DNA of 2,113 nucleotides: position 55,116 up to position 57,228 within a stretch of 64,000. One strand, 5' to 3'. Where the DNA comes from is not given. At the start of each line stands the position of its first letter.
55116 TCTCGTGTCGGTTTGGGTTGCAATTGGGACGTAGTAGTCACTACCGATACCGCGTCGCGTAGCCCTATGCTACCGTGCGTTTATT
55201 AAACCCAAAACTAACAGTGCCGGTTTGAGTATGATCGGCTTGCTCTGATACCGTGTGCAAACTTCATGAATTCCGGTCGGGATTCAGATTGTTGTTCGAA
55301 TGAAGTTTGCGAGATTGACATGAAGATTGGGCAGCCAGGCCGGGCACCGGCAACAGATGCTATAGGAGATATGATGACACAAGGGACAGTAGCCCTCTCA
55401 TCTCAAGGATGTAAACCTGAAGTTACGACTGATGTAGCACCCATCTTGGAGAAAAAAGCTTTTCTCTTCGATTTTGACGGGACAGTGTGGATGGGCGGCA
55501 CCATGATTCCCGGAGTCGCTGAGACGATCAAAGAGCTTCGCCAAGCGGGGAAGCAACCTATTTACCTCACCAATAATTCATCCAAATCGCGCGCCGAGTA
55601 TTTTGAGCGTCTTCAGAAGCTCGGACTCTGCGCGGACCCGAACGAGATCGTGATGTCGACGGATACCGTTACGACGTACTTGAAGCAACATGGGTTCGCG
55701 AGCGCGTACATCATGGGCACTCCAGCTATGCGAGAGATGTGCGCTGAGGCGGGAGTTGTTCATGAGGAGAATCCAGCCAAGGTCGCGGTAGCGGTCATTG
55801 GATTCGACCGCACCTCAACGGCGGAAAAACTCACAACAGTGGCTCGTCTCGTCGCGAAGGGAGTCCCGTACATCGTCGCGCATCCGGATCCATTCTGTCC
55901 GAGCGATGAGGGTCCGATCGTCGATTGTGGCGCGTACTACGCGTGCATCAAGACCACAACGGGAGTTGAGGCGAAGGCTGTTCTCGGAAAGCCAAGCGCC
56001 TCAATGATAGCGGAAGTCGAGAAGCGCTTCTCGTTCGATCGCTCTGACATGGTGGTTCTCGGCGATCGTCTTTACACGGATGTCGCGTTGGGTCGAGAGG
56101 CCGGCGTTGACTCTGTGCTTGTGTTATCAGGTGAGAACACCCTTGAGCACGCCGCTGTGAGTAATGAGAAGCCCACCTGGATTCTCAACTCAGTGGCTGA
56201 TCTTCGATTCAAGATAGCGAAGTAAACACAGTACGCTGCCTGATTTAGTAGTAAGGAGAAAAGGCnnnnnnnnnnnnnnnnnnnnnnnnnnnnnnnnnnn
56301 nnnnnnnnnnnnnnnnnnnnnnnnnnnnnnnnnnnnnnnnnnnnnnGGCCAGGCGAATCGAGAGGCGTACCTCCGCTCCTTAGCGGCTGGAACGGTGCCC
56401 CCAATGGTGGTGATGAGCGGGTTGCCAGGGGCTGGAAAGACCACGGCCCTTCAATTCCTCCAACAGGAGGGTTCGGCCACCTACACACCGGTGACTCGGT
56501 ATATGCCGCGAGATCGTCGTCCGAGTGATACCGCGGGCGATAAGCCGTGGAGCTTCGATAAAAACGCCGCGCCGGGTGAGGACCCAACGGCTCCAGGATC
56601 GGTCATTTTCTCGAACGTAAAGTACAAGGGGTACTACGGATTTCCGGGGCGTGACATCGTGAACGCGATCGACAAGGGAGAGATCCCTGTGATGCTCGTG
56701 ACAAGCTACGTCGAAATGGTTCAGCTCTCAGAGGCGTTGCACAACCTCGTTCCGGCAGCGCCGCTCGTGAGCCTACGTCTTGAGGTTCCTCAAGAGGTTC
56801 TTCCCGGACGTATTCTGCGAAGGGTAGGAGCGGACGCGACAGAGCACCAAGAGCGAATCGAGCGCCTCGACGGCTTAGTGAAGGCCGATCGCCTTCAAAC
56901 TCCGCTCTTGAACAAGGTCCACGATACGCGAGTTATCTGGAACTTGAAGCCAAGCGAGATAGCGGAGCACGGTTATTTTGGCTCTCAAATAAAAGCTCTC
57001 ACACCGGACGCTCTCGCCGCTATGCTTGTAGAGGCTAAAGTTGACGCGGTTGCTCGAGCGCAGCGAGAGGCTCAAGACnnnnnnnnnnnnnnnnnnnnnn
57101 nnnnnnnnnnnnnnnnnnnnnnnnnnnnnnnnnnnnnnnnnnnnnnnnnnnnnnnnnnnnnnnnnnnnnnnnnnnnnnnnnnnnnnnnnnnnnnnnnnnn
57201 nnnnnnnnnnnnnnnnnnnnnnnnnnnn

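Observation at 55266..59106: Cluster of a HAD-IIA phosphatase, a GK-like kinase/NTase-like 647-aa protein and a metallophosphoesterase: a candidate nucleotide-modifying or signalling module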

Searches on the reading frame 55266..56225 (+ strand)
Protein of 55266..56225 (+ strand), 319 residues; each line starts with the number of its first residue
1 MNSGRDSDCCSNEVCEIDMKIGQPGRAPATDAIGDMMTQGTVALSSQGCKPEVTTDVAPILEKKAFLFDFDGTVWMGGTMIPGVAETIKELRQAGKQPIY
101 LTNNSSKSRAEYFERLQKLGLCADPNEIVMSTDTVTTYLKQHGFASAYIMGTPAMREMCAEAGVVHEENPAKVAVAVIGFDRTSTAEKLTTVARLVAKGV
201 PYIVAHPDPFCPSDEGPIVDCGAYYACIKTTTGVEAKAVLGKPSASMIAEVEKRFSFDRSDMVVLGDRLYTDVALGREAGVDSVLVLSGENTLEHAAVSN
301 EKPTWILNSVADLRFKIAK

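Call 3: search_protein_families(library=pfam, proteins=[window:55266-56225:+], max_evalue=0.01)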
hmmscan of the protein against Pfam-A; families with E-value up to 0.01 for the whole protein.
window:55266-56225:+ (319 aa): 5 families
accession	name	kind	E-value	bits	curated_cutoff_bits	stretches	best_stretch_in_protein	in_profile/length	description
PF13344.12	Hydrolase_6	-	3.7e-27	94.8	27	1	66-164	1-100/101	Haloacid dehalogenase-like hydrolase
PF13242.12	Hydrolase_like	-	1e-17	64.3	22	1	239-313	1-75/75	HAD-hyrolase-like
PF00702.32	Hydrolase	-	1.3e-11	45.7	26.4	1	64-280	2-191/191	haloacid dehalogenase-like hydrolase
PF13419.12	HAD_2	-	3.1e-06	27.8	23.8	1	230-286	127-178/178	Haloacid dehalogenase-like hydrolase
PF09419.16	PGP_phosphatase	-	0.0022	18.1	20.4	0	259-287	136-164/168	Mitochondrial PGP phosphatase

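Call 4: search_protein_families(library=ncbifam, proteins=[window:55266-56225:+], max_evalue=0.01)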
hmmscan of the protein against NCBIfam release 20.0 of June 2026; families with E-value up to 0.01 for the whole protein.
window:55266-56225:+ (319 aa): 24 families
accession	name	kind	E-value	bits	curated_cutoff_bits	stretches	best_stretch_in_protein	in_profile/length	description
TIGR01452.1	PGP_euk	subfamily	1.3e-44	152.8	201.95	1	64-313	3-279/279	phosphoglycolate/pyridoxal phosphate family phosphatase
TIGR01460.1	HAD-SF-IIA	subfamily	1.1e-40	139.9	100.15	1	66-289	1-246/246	HAD-IIA family hydrolase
TIGR01457.1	HAD-SF-IIA-hyp2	hypoth_equivalog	5.1e-39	134.3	247.65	1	64-312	2-248/249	TIGR01457 family HAD-type hydrolase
NF053752.1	TK1734_fam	exception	6.5e-36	123.9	475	1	66-314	3-256/260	2-phosphoglycolate phosphatase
NF007762.0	PRK10444.1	equivalog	7.5e-27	94.5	368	1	64-313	4-247/250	HAD-IIA family hydrolase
TIGR01458.1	HAD-SF-IIA-hyp3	hypoth_equivalog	5e-20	71.9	175.95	1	64-292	2-229/257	TIGR01458 family HAD-type hydrolase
TIGR01459.1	HAD-SF-IIA-hyp4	hypoth_equivalog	7.2e-19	68.1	103.75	1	64-287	9-241/242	TIGR01459 family HAD-type hydrolase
TIGR01668.1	YqeG_hyp_ppase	hypoth_equivalog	7.1e-12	45.2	89.1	1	230-294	79-143/170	YqeG family HAD IIIA-type phosphatase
NF006506.0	PRK08942.1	equivalog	8.1e-11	41.8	178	1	238-317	99-177/182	D-glycero-beta-D-manno-heptose 1,7-bisphosphate 7-phosphatase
TIGR01662.1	HAD-SF-IIIA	subfamily_domain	1.4e-08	35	44.6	1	240-287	91-139/141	HAD-IIIA family hydrolase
TIGR02253.1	CTE7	subfamily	1.1e-07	31.8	169.75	1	238-313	146-220/221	TIGR02253 family HAD-type hydrolase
NF009695.0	PRK13222.1-2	equivalog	7.8e-07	28.8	225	1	242-314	150-219/226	phosphoglycolate phosphatase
TIGR01449.2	PGP_bact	equivalog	1.1e-05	25.1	180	0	242-313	141-209/213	phosphoglycolate phosphatase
TIGR03351.1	PhnX-like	hypoth_equivalog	1.3e-05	25.3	218.9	1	239-313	142-215/220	phosphonatase-like hydrolase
TIGR01656.1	Histidinol-ppas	subfamily_domain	1.5e-05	24.9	84.15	1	226-286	89-146/149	histidinol-phosphate phosphatase domain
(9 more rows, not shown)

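Call 6: search_protein_families(library=padloc, proteins=[window:55266-56225:+], max_evalue=0.01)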
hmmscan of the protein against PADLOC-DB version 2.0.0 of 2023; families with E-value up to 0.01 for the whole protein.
window:55266-56225:+ (319 aa): 0 families

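Call 63: search_solved_structures(query=window:55266-56222:+, max_evalue=0.00001)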
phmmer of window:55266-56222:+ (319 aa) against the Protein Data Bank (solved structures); distinct sequences matched with E-value up to 0.00001: 30.
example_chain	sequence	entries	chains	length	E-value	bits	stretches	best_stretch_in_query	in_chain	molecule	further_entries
1vjr_A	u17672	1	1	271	2e-50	175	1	64-313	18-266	4-nitrophenylphosphatase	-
1pw5_A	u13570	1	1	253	9.2e-50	172.9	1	64-309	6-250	nagD protein, putative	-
3qgm_A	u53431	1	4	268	2.1e-35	125.8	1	61-313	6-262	p-nitrophenyl phosphatase (Pho2)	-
4jdp_A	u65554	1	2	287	2.9e-35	125.3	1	61-313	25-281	p-nitrophenyl phosphatase (Pho2)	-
1zjj_A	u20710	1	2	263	3.3e-32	115.2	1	65-313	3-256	hypothetical protein PH1952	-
3pdw_A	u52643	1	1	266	5.7e-28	101.3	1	64-311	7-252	Uncharacterized hydrolase yutF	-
4ift_A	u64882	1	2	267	9.2e-28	100.6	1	64-315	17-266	Thermostable NPPase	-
4ig4_A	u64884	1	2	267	1.3e-27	100.1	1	64-315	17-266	Thermostable NPPase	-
4o8c_A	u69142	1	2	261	1.7e-27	99.7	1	64-315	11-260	Thermostable NPPase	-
4kn8_A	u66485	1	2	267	1.7e-27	99.7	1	64-315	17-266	Thermostable NPPase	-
3epr_A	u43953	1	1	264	6.8e-27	97.8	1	63-315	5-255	Hydrolase, haloacid dehalogenase-like family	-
8qfw_A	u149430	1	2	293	8.7e-27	97.4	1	63-298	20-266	Chronophin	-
4bx2_A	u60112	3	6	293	1.1e-26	97.1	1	63-298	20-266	PYRIDOXAL PHOSPHATE PHOSPHATASE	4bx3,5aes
1wvi_A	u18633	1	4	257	2.9e-26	95.7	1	64-315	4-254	putative phosphatases involved in N-acetyl-glucosamine catabolism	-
1ydf_A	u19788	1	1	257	4.1e-26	95.2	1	64-315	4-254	hydrolase, haloacid dehalogenase-like family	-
7po7_A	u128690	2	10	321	5.1e-24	88.3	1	62-302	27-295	Glycerol-3-phosphate phosphatase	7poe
4i9f_A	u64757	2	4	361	1.2e-23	87.1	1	62-309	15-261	Glycerol 3-phosphate phosphatase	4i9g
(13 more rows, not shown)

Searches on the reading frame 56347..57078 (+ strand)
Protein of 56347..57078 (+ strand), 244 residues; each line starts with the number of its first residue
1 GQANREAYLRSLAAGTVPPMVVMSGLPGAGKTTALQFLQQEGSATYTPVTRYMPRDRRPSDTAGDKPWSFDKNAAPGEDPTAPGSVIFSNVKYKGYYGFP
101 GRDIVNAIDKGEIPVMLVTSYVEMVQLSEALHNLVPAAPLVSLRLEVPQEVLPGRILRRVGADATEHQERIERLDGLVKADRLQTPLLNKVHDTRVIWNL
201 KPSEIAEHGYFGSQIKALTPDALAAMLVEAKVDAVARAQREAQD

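Call 67: search_solved_structures(query=A6, max_evalue=0.01, show_alignments=2)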
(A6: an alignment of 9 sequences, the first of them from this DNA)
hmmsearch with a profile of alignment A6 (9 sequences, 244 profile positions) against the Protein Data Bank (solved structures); distinct sequences matched with E-value up to 0.01: 3.
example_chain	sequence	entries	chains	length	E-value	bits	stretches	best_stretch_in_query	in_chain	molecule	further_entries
6c2u_A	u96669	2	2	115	0.00015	24.2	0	14-45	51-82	phosphate-loop protein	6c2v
4eun_A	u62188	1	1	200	0.00054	22.4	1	6-46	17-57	thermoresistant glucokinase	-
3lnc_A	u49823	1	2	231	0.0013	21.1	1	17-146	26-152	Guanylate kinase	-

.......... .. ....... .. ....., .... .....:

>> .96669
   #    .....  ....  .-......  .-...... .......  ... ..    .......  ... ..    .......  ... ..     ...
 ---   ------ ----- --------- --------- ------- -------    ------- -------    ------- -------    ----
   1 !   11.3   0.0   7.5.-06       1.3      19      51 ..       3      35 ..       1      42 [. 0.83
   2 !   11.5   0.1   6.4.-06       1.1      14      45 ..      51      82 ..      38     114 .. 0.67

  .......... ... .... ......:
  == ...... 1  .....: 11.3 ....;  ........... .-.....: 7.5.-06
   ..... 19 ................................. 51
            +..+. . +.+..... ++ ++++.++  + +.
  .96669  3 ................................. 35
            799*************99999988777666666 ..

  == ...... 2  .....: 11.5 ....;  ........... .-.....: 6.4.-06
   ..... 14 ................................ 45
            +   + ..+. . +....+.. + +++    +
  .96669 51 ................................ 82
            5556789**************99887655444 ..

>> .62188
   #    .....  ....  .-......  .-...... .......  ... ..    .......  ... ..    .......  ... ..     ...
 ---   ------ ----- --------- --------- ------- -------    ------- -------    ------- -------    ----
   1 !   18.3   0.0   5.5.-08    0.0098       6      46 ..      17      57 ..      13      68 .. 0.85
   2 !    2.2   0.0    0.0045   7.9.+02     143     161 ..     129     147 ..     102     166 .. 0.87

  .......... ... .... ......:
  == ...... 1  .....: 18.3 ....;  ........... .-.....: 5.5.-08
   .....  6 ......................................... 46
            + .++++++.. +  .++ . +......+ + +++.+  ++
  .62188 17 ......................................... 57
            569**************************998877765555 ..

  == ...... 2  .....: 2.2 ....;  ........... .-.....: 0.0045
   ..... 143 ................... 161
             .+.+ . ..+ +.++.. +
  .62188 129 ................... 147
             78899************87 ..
